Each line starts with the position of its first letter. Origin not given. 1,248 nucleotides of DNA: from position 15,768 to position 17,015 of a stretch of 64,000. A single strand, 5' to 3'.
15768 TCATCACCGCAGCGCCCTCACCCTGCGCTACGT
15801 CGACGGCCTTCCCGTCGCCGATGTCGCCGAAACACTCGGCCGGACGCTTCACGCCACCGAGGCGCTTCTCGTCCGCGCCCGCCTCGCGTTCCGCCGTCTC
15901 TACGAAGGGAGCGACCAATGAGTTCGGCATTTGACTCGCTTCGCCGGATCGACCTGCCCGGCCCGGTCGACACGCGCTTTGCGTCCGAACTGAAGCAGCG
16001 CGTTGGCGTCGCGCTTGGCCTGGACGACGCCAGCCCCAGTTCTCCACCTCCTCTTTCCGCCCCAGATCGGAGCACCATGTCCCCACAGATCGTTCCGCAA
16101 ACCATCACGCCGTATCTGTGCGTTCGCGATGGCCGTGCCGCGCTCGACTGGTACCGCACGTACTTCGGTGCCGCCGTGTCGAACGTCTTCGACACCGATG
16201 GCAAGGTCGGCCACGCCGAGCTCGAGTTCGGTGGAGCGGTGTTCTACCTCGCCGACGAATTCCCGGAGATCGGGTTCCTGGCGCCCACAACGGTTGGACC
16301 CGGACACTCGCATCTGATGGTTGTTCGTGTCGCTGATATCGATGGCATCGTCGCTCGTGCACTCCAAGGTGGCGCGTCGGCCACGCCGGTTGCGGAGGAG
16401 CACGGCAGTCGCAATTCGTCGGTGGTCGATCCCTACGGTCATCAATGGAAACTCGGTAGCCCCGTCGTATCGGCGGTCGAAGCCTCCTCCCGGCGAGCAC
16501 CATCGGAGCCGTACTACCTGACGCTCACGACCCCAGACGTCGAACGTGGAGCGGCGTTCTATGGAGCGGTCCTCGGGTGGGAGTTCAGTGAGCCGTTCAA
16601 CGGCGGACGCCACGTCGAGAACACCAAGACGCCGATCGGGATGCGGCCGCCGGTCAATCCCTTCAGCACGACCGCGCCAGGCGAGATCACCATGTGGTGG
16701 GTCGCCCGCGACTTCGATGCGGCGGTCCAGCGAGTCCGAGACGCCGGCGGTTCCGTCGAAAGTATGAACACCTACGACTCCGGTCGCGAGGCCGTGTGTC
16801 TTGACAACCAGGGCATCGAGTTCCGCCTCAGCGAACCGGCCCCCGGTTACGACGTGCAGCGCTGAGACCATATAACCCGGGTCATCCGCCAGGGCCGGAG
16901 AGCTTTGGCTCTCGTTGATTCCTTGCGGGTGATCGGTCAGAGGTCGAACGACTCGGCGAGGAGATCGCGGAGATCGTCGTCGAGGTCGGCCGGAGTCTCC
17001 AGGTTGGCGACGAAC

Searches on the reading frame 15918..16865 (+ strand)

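Call 59: search_protein_families(library=pfam, proteins=[window:15918-16865:+])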
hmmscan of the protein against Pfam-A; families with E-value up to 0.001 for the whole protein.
window:15918-16865:+ (315 aa): 4 families
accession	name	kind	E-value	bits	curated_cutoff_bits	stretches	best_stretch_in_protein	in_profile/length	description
PF00903.31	Glyoxalase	-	8.8e-16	58.8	20.6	2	67-178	7-120/121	Glyoxalase/Bleomycin resistance protein/Dioxygenase superfamily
PF18029.7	Glyoxalase_6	-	3.6e-14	53.7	23.6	1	202-304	3-105/106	Glyoxalase-like domain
PF22677.2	Ble-like_N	-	1.2e-07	31.7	24.5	1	203-227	7-32/41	Bleomycin resistance protein-like N-terminal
PF13669.12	Glyoxalase_4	-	4.7e-06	27.3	27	0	68-158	6-96/109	Glyoxalase/Bleomycin resistance protein/Dioxygenase superfamily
